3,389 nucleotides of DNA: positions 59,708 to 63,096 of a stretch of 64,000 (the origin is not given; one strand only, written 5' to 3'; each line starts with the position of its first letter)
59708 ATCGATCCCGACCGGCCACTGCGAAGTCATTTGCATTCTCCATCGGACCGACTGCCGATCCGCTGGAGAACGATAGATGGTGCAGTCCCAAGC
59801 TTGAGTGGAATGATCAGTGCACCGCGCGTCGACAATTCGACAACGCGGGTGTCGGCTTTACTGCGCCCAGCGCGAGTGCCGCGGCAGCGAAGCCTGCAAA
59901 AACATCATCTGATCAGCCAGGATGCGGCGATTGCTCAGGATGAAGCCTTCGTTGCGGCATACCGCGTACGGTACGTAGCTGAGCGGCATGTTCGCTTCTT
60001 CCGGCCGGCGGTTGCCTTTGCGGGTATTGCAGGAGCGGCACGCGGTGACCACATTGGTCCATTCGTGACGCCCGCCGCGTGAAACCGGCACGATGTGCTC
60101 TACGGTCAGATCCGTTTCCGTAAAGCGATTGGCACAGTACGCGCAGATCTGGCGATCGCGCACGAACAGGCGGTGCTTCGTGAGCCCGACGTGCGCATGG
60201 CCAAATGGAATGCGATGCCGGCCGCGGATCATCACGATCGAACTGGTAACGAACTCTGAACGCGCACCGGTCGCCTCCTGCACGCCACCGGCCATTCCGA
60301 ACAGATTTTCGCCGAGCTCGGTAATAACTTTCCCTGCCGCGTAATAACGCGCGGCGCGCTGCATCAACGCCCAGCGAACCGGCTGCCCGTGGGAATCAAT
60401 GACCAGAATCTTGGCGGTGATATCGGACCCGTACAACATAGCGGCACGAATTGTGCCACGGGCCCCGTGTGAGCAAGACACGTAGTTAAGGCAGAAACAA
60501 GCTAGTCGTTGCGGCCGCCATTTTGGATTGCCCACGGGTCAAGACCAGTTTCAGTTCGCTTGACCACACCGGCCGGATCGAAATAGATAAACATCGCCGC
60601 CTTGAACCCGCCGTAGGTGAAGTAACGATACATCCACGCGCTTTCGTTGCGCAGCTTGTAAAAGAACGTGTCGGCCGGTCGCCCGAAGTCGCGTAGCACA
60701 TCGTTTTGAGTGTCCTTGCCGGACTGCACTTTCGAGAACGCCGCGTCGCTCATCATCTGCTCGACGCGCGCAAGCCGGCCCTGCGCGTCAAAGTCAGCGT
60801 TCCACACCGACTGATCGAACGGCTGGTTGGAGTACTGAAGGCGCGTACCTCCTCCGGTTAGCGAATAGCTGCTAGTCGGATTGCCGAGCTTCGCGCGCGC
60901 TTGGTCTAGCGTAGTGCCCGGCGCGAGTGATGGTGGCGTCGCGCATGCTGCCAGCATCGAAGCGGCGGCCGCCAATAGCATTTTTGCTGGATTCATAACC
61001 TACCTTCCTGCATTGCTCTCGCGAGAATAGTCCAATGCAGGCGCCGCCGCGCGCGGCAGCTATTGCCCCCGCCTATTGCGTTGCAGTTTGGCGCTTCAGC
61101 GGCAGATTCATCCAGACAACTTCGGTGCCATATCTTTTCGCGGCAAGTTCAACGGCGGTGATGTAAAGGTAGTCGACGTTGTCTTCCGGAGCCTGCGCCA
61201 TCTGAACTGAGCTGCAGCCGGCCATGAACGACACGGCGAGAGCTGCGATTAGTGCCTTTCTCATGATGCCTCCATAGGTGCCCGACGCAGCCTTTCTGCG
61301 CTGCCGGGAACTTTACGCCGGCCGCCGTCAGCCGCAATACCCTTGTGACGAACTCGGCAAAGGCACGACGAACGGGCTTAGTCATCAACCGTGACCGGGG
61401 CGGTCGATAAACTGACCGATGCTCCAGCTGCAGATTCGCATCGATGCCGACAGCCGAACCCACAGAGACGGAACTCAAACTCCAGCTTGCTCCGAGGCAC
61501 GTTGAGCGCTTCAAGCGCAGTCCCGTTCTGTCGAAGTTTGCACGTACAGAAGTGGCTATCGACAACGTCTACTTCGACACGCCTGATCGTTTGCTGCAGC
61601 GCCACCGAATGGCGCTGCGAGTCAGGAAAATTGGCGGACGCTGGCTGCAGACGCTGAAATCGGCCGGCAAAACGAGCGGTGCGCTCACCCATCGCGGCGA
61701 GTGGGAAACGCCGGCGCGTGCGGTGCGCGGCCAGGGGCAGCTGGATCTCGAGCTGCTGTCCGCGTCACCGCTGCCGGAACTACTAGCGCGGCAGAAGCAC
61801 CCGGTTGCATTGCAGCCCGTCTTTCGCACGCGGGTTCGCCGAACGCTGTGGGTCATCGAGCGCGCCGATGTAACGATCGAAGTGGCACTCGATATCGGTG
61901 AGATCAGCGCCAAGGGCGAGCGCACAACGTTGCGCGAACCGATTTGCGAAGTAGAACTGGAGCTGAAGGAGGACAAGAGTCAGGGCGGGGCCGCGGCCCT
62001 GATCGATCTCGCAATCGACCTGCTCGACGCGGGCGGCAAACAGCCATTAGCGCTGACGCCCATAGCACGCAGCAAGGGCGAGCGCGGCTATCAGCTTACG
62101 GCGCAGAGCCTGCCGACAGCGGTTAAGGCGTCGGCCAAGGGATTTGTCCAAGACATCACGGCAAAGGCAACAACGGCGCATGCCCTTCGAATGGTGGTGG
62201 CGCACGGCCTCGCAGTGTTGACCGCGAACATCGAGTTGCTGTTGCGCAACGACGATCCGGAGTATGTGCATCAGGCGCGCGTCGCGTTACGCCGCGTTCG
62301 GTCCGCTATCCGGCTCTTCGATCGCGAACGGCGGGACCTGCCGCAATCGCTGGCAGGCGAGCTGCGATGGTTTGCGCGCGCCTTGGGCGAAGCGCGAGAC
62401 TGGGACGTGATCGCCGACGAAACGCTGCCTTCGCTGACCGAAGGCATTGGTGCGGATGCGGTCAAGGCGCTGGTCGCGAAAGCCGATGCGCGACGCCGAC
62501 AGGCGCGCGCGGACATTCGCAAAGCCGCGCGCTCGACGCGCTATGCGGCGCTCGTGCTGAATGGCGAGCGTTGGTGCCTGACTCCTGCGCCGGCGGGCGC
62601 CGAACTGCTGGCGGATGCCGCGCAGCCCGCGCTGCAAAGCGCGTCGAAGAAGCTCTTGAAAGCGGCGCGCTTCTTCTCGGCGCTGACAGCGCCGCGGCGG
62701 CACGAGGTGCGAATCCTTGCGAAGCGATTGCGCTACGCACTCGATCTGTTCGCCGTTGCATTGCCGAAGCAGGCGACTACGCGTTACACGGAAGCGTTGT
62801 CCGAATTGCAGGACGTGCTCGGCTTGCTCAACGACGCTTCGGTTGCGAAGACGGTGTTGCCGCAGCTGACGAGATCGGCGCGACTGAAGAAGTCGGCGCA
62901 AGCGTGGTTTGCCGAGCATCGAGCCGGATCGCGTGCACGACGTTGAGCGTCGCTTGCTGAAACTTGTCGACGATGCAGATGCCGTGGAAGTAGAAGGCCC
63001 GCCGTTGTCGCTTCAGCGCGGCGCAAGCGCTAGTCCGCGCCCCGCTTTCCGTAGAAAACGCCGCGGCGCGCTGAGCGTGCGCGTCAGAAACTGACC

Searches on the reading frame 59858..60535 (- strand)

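Call 54: search_protein_families(library=pfam, proteins=[window:59858-60535:-], max_evalue=0.00001)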
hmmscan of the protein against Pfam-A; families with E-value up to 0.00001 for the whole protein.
window:59858-60535:- (225 aa): 2 families
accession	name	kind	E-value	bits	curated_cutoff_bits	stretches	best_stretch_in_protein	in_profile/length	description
PF14279.12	HNH_5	-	6.2e-18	64.9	27.5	1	131-184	1-54/56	HNH endonuclease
PF01844.29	HNH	-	9.7e-16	58.1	21.4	1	131-176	1-47/47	HNH endonuclease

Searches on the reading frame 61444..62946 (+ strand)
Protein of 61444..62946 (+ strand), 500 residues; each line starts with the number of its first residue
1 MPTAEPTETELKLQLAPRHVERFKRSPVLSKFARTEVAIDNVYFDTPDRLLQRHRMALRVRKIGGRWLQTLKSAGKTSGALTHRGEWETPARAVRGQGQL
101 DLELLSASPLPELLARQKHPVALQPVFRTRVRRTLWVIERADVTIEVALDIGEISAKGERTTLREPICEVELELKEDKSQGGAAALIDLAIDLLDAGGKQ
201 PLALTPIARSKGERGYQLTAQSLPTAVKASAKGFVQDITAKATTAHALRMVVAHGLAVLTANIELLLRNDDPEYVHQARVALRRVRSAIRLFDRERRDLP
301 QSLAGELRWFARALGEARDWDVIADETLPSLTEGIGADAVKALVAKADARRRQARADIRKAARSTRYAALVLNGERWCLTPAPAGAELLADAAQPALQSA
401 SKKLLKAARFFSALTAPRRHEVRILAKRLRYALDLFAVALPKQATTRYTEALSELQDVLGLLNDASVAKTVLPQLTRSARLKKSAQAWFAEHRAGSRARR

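Call 54: search_protein_families(library=pfam, proteins=[window:61444-62946:+], max_evalue=0.00001)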
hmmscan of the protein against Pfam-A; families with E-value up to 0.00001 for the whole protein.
window:61444-62946:+ (500 aa): 2 families
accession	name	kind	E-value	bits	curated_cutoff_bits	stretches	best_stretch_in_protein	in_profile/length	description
PF05235.19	CHAD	-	6e-48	164.2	25.6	1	252-472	3-227/228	CHAD domain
PF01928.26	CYTH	-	1.4e-22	80.8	23.2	1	8-188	3-159/179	CYTH domain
